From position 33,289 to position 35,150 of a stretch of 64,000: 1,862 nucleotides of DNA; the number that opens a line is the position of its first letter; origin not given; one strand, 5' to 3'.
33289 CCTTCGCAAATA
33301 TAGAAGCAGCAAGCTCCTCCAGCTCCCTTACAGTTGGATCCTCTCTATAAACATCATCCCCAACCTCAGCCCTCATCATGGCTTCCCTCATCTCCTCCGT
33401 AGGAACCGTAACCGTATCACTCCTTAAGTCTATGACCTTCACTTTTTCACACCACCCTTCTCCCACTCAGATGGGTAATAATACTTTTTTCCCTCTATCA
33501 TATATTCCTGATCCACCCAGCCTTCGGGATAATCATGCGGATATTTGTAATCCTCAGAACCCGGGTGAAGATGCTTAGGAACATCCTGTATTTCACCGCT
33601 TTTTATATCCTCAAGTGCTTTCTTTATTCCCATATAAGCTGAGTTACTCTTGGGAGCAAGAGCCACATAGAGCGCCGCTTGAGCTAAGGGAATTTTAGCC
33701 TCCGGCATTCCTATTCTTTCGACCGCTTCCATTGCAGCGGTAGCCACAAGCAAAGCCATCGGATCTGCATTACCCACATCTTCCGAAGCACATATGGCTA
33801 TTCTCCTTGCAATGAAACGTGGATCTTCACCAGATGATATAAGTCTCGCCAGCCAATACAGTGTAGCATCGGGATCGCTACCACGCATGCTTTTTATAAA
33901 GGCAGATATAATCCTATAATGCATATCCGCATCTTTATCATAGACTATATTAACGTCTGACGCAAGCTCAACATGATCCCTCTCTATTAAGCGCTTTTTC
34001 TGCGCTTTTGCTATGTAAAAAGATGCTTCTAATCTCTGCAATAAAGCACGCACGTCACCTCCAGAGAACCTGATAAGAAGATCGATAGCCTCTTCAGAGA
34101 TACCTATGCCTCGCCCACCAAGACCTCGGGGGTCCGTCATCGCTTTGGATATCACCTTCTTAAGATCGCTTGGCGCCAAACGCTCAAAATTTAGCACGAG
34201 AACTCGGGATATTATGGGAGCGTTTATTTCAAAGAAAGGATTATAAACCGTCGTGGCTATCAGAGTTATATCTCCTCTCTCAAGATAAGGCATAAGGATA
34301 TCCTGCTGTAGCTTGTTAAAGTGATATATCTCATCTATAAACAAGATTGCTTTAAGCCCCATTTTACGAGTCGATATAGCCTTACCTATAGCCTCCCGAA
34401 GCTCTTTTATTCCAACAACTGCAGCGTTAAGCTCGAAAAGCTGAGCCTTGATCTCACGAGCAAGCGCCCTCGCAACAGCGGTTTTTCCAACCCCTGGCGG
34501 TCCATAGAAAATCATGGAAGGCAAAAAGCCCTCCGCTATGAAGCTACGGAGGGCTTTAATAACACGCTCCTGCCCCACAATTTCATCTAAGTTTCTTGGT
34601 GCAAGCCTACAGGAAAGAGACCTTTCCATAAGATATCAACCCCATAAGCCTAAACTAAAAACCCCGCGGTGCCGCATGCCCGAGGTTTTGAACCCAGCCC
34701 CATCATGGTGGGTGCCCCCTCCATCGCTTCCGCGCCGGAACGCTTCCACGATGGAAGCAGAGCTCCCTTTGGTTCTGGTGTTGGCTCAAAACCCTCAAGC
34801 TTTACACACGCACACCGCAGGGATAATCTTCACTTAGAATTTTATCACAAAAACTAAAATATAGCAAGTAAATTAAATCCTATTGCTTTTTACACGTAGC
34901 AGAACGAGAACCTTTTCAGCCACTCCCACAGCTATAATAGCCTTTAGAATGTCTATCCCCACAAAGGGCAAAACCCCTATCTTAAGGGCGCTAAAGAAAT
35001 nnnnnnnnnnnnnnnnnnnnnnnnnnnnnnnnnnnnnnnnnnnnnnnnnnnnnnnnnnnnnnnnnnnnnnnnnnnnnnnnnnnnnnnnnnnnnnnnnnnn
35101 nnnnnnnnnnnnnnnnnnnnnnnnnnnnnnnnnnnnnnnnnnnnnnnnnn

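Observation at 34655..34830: Unassigned ~175-nt GC-rich structured RNA candidate between bioY and rarA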

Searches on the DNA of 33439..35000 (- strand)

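Call 4: search_rna_families(source=window, start=34500, end=35000, threshold=evalue, max_evalue=1, show_alignments=3)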
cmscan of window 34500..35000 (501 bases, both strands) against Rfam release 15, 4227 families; matches with E-value up to 1: 1.
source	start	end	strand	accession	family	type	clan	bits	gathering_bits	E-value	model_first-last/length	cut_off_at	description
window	34657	34826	-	RF00013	6S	Gene;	-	78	46.4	8.9e-16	1-187/187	no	6S / SsrS RNA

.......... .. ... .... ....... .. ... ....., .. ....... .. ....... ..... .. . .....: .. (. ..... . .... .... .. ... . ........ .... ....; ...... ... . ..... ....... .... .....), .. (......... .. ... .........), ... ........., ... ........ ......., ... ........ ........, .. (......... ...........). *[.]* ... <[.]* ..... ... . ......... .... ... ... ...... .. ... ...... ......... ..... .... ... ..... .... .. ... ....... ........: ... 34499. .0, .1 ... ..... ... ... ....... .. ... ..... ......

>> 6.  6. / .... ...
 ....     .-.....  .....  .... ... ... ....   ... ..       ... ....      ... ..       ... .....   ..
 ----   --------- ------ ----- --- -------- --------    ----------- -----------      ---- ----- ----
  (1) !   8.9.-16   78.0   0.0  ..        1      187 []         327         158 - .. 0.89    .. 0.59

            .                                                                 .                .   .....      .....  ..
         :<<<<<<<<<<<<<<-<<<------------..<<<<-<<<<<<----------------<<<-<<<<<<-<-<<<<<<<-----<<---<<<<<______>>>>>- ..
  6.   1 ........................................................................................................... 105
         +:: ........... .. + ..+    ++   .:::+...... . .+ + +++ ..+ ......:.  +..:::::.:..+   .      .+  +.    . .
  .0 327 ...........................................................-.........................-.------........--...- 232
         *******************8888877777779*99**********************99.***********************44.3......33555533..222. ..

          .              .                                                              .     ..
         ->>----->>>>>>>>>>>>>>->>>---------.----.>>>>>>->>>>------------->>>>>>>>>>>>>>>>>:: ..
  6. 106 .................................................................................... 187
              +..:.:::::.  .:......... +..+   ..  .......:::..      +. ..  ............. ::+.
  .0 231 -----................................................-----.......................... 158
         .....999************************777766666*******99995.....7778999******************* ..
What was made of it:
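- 34768..34782 (-): 5' strand of the central bubble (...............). The predicted pRNA start templates at C34780, giving 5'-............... The Rfam alignment (call 4) places this stretch in the unpaired bubble columns.
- On 6S / SsrS RNA (RF00013): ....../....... and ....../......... match the strongly conserved consensus residues (call 4).
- Closest known: 6S / SsrS RNA, Rfam RF00013. Different: The apical part of the terminal stem is shorter than the consensus (call 4).
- The strongly conserved residues of the family consensus are present: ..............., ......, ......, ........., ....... and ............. (call 4). The apex of the terminal stem is shorter than the Rfam consensus, and several consensus pairs there are absent (call 4). 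No SRP, tmRNA or other family matches at E<=1 (call 4).
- Tried and rejected: A permissive Rfam scan (E<=1) of 34500-35000 on both strands returned only 6S RNA (call 4).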

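Call 11: search_rna_families(sources=[L001, L002, L003, L004, L005, L006, L008, L009, L012, L014, L015, L016, L017, L018, L019, L021, L022, L023, L024, L025], threshold=gathering)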
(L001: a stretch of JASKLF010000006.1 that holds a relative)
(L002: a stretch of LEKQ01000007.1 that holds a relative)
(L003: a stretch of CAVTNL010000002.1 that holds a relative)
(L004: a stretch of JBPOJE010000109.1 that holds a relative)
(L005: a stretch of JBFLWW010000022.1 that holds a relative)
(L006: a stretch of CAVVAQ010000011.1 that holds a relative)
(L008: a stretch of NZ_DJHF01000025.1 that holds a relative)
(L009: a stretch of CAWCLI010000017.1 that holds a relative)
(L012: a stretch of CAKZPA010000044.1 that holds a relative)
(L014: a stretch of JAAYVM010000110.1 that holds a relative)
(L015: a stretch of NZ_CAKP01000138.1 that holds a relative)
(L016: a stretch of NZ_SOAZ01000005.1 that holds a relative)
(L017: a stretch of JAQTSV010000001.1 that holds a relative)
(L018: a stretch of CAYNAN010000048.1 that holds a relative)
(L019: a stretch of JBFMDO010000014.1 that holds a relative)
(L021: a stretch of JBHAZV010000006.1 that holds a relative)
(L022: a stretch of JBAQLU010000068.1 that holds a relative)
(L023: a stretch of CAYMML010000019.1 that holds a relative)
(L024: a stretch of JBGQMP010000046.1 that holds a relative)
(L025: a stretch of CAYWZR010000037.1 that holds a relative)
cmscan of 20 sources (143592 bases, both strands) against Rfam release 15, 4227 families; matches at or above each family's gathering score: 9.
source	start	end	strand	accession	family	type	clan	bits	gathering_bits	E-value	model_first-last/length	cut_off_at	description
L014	2022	2200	+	RF00013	6S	Gene;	-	95.3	46.4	1.9e-17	1-187/187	no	6S / SsrS RNA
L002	2803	2971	+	RF00013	6S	Gene;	-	92.4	46.4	9.5e-17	1-187/187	no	6S / SsrS RNA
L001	2809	2977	+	RF00013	6S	Gene;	-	73.6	46.4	2.9e-12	1-187/187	no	6S / SsrS RNA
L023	2479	2714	+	RF00013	6S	Gene;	-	70.6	46.4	1.4e-11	1-187/187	no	6S / SsrS RNA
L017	2591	2748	+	RF00013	6S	Gene;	-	67.2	46.4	9.6e-11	1-187/187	no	6S / SsrS RNA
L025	2453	2632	+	RF00013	6S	Gene;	-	66.1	46.4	1.7e-10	1-187/187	no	6S / SsrS RNA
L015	1684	1777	+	RF00504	Glycine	Cis-reg; riboswitch;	CL00125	55.5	32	2.2e-08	1-94/94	no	Glycine riboswitch aptamer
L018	1778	1953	+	RF00013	6S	Gene;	-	47.5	46.4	4.5e-06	1-187/187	no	6S / SsrS RNA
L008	1729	1907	+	RF00013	6S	Gene;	-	47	46.4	6.1e-06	1-187/187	no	6S / SsrS RNA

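Call 28: search_rna_families(sources=[L042, L043, L044, L045, L046, L047, L048, L049, L050, L051, L052, L053, L054, L055, L056, L057, L058, L059, L060, L061], threshold=gathering)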
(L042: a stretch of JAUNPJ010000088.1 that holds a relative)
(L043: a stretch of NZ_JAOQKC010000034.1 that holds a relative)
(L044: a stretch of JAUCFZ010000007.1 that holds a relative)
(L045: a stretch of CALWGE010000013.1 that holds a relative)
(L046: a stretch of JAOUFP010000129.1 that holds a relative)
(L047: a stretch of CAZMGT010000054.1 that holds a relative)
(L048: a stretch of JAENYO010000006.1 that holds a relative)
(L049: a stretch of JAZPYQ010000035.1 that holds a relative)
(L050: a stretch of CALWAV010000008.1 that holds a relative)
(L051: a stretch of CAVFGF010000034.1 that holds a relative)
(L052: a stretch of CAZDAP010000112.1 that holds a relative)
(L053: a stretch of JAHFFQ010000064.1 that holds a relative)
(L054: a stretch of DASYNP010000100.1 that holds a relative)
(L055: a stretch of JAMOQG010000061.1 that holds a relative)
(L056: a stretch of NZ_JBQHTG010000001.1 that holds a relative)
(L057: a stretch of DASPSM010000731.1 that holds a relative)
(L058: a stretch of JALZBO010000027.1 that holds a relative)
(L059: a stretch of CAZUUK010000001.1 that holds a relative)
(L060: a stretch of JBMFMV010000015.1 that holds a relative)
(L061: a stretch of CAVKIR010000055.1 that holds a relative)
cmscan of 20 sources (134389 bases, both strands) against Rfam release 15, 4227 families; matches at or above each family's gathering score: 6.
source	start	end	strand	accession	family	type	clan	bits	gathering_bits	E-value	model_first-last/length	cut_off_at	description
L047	2709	2888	+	RF00013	6S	Gene;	-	90.8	46.4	2.1e-16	1-187/187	no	6S / SsrS RNA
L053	2646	2806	+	RF00013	6S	Gene;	-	67.7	46.4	6.8e-11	1-187/187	no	6S / SsrS RNA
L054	2752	2941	+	RF00013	6S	Gene;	-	67.4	46.4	8e-11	1-187/187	no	6S / SsrS RNA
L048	6996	7079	+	RF00005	tRNA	Gene; tRNA;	CL00001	55.8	29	5.3e-09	1-71/71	no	tRNA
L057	594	785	+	RF00013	6S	Gene;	-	53.5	46.4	1.6e-07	1-187/187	no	6S / SsrS RNA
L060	1821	1998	+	RF00013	6S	Gene;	-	49.3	46.4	1.6e-06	1-187/187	no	6S / SsrS RNA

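Call 29: search_rna_families(sources=[L007, L010, L011, L013, L020, L026, L027, L028, L029, L030, L031, L032, L033, L034, L035, L036, L037, L038, L039, L040], threshold=gathering)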
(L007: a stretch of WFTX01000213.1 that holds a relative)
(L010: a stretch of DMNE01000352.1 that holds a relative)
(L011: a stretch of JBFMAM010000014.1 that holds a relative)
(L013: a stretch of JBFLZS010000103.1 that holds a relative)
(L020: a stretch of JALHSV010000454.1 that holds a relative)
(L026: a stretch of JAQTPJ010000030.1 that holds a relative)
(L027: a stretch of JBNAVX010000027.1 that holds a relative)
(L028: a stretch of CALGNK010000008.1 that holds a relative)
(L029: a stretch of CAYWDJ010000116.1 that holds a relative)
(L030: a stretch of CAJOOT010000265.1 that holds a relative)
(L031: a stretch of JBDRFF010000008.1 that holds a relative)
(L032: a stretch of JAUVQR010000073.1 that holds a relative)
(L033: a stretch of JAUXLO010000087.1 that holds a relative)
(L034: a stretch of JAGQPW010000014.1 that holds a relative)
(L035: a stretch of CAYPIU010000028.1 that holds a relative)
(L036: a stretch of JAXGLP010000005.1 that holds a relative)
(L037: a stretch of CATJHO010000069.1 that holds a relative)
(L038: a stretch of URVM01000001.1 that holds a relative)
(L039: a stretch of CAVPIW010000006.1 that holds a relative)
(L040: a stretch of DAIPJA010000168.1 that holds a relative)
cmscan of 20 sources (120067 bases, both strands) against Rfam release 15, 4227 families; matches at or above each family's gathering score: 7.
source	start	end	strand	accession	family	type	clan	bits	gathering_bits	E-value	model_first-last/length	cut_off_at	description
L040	3564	3760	+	RF00230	T-box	Cis-reg; leader;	-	118.1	93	3.1e-25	1-219/219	no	T-box leader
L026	2287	2442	+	RF00013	6S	Gene;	-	70.4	46.4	1.3e-11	1-187/187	no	6S / SsrS RNA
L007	298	533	+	RF00013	6S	Gene;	-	70.2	46.4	1.5e-11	1-187/187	no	6S / SsrS RNA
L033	2704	2886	+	RF00013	6S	Gene;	-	65.2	46.4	2.4e-10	1-187/187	no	6S / SsrS RNA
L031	2671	2827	+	RF00013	6S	Gene;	-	57.9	46.4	1.3e-08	1-187/187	no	6S / SsrS RNA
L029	2766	2924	+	RF00013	6S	Gene;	-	56.5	46.4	2.7e-08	1-187/187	no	6S / SsrS RNA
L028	1825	2002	+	RF00013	6S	Gene;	-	50.5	46.4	7.6e-07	1-187/187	no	6S / SsrS RNA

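Call 46: build_rna_model(alignment_id=A4, structure=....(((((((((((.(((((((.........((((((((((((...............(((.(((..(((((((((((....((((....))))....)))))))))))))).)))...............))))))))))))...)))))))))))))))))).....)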
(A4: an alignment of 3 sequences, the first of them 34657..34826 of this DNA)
Model R1 built from alignment A4 (3 sequences, 170 columns); structure: as given.
model positions 169; base pairs 51; branch points 0; effective number of sequences 0.76; information 0.59 bits per position. Calibrated on 0.2 Mb of random sequence (short: E-values are rough).
structure used (alignment columns):
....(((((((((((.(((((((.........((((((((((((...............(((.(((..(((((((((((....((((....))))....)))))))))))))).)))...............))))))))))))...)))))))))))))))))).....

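Call 47: search_with_rna_model(model_id=R1, sources=[window, L001, L002, L003, L004, L005, L006, L007, L008, L009, L010, L011, L012, L013, L014, L015, L016, L017, L018, L019, L020, L021, L022, L023, L024, L025, L026, L027, L028, L029, L030, L031, L032, L033, L034, L035, L036, L037, L038, L039, L040, L041, L042, L043, L044, L045, L046, L047, L048, L049, L050, L051, L052, L053, L054, L055, L056, L057, L058, L059, L060, L061, L062, L063, L064, L065, L066, L067, L068, L069, L070, L071, L072, L073, L074, L075, L076, L077, L078, L079, L080], max_evalue=0.01, make_alignment=true)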
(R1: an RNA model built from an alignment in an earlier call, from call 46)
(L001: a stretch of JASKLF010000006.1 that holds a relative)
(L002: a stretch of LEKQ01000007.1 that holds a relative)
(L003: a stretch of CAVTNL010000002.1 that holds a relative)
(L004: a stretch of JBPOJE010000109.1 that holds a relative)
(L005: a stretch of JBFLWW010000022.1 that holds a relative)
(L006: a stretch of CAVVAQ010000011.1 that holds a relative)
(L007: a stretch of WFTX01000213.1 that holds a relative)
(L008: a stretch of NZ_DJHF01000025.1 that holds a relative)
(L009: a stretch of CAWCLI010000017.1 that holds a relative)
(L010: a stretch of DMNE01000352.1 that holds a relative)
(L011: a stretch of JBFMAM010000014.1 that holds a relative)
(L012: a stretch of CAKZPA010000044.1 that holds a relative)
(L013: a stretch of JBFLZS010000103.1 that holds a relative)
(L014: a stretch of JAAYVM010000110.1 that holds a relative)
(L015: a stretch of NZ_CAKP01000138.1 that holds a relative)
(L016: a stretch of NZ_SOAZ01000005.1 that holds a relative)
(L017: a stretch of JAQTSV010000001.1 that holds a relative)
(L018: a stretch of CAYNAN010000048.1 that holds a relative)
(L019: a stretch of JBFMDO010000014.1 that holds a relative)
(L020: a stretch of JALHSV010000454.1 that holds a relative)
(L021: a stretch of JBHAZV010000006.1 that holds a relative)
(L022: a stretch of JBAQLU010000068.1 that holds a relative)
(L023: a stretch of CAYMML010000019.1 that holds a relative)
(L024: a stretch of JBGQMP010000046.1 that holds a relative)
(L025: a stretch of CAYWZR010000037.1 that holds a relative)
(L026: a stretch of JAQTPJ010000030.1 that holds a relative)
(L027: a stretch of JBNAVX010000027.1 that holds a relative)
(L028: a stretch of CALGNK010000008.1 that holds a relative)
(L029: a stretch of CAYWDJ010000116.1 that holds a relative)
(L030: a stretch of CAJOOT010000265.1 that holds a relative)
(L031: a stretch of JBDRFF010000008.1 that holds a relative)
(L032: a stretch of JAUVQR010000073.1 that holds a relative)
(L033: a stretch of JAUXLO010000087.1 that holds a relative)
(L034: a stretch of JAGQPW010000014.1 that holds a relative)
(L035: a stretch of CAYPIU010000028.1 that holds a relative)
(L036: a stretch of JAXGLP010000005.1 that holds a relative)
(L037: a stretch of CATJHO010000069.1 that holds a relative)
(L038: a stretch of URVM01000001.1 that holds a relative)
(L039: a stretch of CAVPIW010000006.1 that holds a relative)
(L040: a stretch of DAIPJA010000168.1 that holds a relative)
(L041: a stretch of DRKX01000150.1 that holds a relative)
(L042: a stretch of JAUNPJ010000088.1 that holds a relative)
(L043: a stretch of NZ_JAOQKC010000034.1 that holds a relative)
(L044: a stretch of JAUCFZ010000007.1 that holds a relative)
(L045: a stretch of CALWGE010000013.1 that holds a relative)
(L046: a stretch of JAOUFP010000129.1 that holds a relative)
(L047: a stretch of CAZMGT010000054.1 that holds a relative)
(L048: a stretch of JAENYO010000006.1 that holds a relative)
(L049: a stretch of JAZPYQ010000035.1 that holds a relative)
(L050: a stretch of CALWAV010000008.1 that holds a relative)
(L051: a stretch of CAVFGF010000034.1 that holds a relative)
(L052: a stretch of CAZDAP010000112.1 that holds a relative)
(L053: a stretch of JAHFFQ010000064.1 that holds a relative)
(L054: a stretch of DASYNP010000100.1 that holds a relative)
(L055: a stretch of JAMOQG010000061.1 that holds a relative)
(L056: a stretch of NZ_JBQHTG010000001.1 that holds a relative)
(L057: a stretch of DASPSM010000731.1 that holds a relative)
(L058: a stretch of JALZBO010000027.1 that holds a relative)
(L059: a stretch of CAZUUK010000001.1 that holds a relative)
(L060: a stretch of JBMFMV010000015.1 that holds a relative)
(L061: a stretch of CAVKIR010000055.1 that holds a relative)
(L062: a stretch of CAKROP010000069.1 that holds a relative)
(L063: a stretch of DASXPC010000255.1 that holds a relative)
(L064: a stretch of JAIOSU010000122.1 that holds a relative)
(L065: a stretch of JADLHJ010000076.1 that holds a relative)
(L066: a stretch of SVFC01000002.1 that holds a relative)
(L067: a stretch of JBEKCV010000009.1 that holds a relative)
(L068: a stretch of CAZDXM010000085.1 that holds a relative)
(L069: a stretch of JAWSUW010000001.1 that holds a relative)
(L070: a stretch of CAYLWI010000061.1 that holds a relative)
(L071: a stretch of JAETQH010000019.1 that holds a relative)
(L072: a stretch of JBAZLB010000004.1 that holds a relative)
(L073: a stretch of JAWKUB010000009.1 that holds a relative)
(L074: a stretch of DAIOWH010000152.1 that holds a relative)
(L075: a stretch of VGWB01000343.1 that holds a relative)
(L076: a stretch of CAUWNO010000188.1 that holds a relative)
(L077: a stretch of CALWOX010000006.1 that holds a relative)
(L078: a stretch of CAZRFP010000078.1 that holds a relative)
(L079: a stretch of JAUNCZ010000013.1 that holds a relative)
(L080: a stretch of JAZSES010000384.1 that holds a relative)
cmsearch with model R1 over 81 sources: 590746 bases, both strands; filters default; matches with E-value up to 0.01: 21.
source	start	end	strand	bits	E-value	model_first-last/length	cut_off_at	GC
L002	2803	2971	+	204.9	1.1e-47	1-169/169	no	0.54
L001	2809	2977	+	203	3.1e-47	1-169/169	no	0.58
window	34657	34826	-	194.4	4.2e-45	1-169/169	no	0.59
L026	2287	2442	+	66.3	1.3e-13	1-169/169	no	0.49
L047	2709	2888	+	65.2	2.4e-13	1-169/169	no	0.62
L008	1729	1907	+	59.3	6.8e-12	1-169/169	no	0.56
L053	2646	2806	+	54.5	1.1e-10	1-169/169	no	0.5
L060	1821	1998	+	50.4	1.1e-09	1-169/169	no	0.55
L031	2671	2827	+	49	2.4e-09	1-169/169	no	0.46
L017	2591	2748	+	48.8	2.7e-09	1-169/169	no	0.44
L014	2022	2200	+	48.5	3.1e-09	1-169/169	no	0.51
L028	1825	2002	+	47.7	5e-09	1-169/169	no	0.54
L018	1778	1953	+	45.2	2.1e-08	1-169/169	no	0.56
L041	2386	2573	+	42.6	8.9e-08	1-169/169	no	0.49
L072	2728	2887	+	42.4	1e-07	1-169/169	no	0.51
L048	1677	1853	+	38.1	1.1e-06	1-169/169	no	0.49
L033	2704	2886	+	35.2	5.9e-06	1-169/169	no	0.57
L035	1691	1867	+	34.1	1.1e-05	1-169/169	no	0.55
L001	2808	2976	-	30.1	0.00011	1-169/169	no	0.57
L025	2453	2632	+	28.8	0.00022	1-169/169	no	0.46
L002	2802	2970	-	25.2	0.0017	1-169/169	no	0.54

Alignment A5: 21 matches aligned to the model, 271 columns, each read 5' to 3' on its own strand. Consensus structure (alignment columns), stored with it:
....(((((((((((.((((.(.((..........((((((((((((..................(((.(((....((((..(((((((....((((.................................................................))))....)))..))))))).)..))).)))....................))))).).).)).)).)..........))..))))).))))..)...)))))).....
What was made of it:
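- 34657..34826 (-): 6S RNA (ssrS) gene body as matched by Rfam RF00013. The likely primary transcript runs from about 34833-34830 to about 34657, roughly 175 nt. Call 47: an own model built from this lineage finds only this one copy in the window.
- The same 6S-then-rarA order occurs in 23 of 80 loci (calls 11, 28, 29, 47).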
